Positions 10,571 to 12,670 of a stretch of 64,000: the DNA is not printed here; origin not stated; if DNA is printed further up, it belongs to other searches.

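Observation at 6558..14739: APS-reductase-like AprB/AprA pair split around a sulfonate-type ABC importer in a GntR-led operon, followed by a secreted aryl-sulfotransferase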

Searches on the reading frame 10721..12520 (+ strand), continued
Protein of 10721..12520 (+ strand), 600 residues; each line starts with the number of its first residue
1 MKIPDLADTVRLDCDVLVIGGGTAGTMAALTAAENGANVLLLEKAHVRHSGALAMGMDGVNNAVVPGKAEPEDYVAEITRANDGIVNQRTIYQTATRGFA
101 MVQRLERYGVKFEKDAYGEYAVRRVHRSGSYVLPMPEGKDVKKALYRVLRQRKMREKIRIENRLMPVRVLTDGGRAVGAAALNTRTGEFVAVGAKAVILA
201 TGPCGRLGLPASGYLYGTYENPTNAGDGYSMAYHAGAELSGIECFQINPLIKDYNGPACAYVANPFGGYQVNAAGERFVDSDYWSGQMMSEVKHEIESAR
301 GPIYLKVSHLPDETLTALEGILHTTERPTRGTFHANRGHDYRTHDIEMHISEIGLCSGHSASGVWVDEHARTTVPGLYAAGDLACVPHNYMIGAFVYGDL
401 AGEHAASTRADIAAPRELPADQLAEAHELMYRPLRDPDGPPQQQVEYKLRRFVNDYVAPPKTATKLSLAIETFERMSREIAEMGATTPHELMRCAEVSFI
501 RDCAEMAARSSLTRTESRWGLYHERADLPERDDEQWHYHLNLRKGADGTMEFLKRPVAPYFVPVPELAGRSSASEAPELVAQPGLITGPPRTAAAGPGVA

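Call 85: find_encoding_contigs(protein=P0281, flank=7000, max_places=1)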
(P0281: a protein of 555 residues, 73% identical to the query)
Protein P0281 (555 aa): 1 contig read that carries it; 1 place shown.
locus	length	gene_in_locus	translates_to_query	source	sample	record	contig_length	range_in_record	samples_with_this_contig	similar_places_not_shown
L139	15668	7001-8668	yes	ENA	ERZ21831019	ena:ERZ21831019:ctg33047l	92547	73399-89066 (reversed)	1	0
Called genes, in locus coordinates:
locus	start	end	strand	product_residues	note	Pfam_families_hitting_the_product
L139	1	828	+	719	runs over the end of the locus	PF02922:CBM_48, PF00128:Alpha-amylase, PF21331:Isoamylase_C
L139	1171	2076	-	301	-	PF01545:Cation_efflux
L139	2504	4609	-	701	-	PF01301:Glyco_hydro_35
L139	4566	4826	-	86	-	-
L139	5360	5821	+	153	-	-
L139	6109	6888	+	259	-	PF09339:HTH_IclR, PF01614:IclR_C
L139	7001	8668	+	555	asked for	PF00890:FAD_binding_2, PF01266:DAO (faint), PF03486:HI0933_like (faint), PF07992:Pyr_redox_2 (faint), PF02910:Succ_DH_flav_C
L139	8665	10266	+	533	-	PF14691:Fer4_20, PF00070:Pyr_redox (faint), PF00890:FAD_binding_2 (weak), PF01266:DAO (weak), PF03486:HI0933_like (weak), PF07992:Pyr_redox_2, PF12831:FAD_oxidored (weak), PF13450:NAD_binding_8, +5 more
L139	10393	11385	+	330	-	PF03401:TctC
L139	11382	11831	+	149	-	PF07331:TctB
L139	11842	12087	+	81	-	PF01970:TctA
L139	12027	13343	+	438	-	PF01970:TctA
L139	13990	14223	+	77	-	-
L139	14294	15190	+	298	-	PF06180:CbiK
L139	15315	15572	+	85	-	-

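Call 86: get_annotated_region(hit=H28, flank=8000)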
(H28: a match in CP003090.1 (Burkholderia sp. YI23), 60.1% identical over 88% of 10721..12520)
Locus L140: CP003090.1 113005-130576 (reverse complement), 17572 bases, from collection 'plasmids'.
description: Burkholderia sp. YI23 plasmid byi_1p, complete sequence
organism: Burkholderia sp. YI23 (NCBI taxid 1097668)
taxonomy: Bacteria; Pseudomonadota; Betaproteobacteria; Burkholderiales; Burkholderiaceae; Burkholderia; Burkholderia sp. YI23
host: -; source: -; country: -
typing (MOB-suite, as given by PLSDB): conjugative; relaxase MOBF,MOBP; mating-pair formation MPF_T
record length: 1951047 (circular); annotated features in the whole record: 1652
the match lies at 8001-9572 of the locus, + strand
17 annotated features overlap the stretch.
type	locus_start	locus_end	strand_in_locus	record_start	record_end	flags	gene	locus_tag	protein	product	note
CDS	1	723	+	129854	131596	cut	-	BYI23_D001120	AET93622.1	sulfate transporter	-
CDS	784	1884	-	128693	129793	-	-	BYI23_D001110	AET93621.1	hypothetical protein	-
CDS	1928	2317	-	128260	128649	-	-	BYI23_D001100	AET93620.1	hypothetical protein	-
CDS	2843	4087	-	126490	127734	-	-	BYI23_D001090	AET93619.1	hypothetical protein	-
CDS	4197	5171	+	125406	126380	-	araC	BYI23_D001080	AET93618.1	transcriptional regulator, AraC family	-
CDS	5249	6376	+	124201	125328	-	-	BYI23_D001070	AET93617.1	aminotransferase class V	-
CDS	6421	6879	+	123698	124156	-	-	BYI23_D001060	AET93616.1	glyoxalase/bleomycin resistance protein/dioxygenase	-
CDS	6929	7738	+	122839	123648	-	gntR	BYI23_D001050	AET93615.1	GntR domain-containing protein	-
CDS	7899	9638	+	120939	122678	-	-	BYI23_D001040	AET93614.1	putative oxidoreductase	-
CDS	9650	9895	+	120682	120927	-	-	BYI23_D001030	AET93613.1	4Fe-4S ferredoxin iron-sulfur binding protein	-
CDS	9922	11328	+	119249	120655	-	-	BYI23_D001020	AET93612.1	nitrate ABC transporter, periplasmic nitrate-binding protein, putative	-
CDS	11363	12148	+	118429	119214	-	-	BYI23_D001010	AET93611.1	binding-protein dependent transport system inner membrane protein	-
CDS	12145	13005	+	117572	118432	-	-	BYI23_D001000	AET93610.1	nitrate ABC transporter, ATP-binding protein, putative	-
CDS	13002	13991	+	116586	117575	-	-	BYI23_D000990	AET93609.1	HEAT repeat protein Burkholderia ambifaria AMMD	-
CDS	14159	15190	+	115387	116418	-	dctP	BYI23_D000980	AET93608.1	TRAP dicarboxylate transporter- DctP subunit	-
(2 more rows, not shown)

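Call 87: get_annotated_region(hit=H86, flank=8000)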
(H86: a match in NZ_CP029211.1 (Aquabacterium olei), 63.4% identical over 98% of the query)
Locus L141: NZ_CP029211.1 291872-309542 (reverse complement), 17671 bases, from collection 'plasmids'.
description: Aquabacterium olei strain NBRC 110486 plasmid pTB101, complete sequence
organism: Aquabacterium olei (NCBI taxid 1296669)
taxonomy: Bacteria; Pseudomonadota; Betaproteobacteria; Burkholderiales; ; Aquabacterium; Aquabacterium olei
host: -; source: cell culture,soil; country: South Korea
typing (MOB-suite, as given by PLSDB): non-mobilizable; replicon rep_cluster_2389
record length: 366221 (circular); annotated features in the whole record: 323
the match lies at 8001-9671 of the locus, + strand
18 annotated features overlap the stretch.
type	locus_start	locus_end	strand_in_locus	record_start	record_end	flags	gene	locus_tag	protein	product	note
CDS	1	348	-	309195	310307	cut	-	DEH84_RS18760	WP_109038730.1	efflux RND transporter periplasmic adaptor subunit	GO:0006810 - transport [Evidence IEA]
CDS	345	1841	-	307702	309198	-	-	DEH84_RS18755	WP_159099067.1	TolC family protein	GO:0055085 - transmembrane transport [Evidence IEA]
CDS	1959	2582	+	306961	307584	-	-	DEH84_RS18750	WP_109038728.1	TetR/AcrR family transcriptional regulator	GO:0006355 - regulation of DNA-templated transcription [Evidence IEA]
CDS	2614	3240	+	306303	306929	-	-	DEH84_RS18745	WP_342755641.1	TetR/AcrR family transcriptional regulator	GO:0006355 - regulation of DNA-templated transcription [Evidence IEA]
CDS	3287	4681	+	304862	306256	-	-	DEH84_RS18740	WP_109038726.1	MFS transporter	-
CDS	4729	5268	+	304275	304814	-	-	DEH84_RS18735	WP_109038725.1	PaaI family thioesterase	-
CDS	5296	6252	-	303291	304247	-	-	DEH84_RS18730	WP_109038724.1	LysR family transcriptional regulator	-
CDS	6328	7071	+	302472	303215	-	-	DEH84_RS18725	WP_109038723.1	sulfite exporter TauE/SafE family protein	GO:0006810 - transport [Evidence IEA]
CDS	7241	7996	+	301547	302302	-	-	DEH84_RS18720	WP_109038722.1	GntR family transcriptional regulator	-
CDS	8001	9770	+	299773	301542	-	-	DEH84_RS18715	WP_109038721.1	fumarate reductase/succinate dehydrogenase flavoprotein subunit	-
CDS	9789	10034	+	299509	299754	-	-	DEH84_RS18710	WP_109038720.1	ferredoxin family protein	-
CDS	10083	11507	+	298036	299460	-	-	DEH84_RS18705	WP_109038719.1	ABC transporter substrate-binding protein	-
CDS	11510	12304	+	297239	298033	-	-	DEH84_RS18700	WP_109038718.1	ABC transporter permease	-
CDS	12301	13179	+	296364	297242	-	-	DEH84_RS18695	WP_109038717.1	ABC transporter ATP-binding protein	GO:0006810 - transport [Evidence IEA]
CDS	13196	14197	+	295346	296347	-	-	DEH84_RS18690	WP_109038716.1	HEAT repeat domain-containing protein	-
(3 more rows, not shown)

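Call 88: get_annotated_region(hit=H35, flank=8000)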
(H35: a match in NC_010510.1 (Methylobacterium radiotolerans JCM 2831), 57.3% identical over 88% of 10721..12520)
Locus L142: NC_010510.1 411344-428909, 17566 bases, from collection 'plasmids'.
description: Methylobacterium radiotolerans JCM 2831 plasmid pMRAD01, complete sequence
organism: Methylobacterium radiotolerans JCM 2831 (NCBI taxid 426355)
taxonomy: Bacteria; Pseudomonadota; Alphaproteobacteria; Hyphomicrobiales; Methylobacteriaceae; Methylobacterium; Methylobacterium radiotolerans; Methylobacterium radiotolerans JCM 2831
host: -; source: -; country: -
typing (MOB-suite, as given by PLSDB): non-mobilizable; mating-pair formation MPF_T
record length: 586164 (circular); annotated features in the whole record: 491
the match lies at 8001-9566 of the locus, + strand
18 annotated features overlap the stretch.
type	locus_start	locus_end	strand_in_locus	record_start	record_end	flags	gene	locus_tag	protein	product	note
CDS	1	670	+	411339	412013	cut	-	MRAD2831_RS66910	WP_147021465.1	hypothetical protein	-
CDS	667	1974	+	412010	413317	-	qatC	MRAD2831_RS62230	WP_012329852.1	Qat anti-phage system QueC-like protein QatC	GO:0051607 - defense response to virus [Evidence IEA]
CDS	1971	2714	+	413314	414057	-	qatD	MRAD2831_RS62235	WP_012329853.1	Qat anti-phage system TatD family nuclease QatD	GO:0051607 - defense response to virus [Evidence IEA]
CDS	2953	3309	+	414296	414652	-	-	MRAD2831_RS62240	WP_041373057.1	hypothetical protein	-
CDS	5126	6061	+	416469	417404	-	-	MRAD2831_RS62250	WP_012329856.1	site-specific integrase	GO:0015074 - DNA integration [Evidence IEA]; GO:0006310 - DNA recombination [Evidence IEA]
CDS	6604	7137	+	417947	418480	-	-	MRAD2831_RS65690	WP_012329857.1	glyoxalase superfamily protein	GO:0046677 - response to antibiotic [Evidence IEA]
CDS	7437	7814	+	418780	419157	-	-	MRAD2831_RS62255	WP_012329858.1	DUF971 domain-containing protein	-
CDS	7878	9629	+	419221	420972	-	-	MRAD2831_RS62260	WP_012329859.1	fumarate reductase/succinate dehydrogenase flavoprotein subunit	-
CDS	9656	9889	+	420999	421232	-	-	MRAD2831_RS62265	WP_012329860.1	4Fe-4S dicluster domain-containing protein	-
CDS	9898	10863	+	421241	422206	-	-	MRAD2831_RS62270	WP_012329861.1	HEAT repeat domain-containing protein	-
CDS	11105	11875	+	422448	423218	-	-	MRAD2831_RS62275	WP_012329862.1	Crp/Fnr family transcriptional regulator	GO:0006355 - regulation of DNA-templated transcription [Evidence IEA]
CDS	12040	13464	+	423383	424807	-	-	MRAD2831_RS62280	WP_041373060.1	ABC transporter substrate-binding protein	-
CDS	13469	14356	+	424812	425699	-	-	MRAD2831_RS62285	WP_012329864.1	ABC transporter permease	-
CDS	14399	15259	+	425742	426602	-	-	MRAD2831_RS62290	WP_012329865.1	ABC transporter ATP-binding protein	GO:0006810 - transport [Evidence IEA]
CDS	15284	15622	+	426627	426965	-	fdxA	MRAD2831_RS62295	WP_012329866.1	ferredoxin FdxA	-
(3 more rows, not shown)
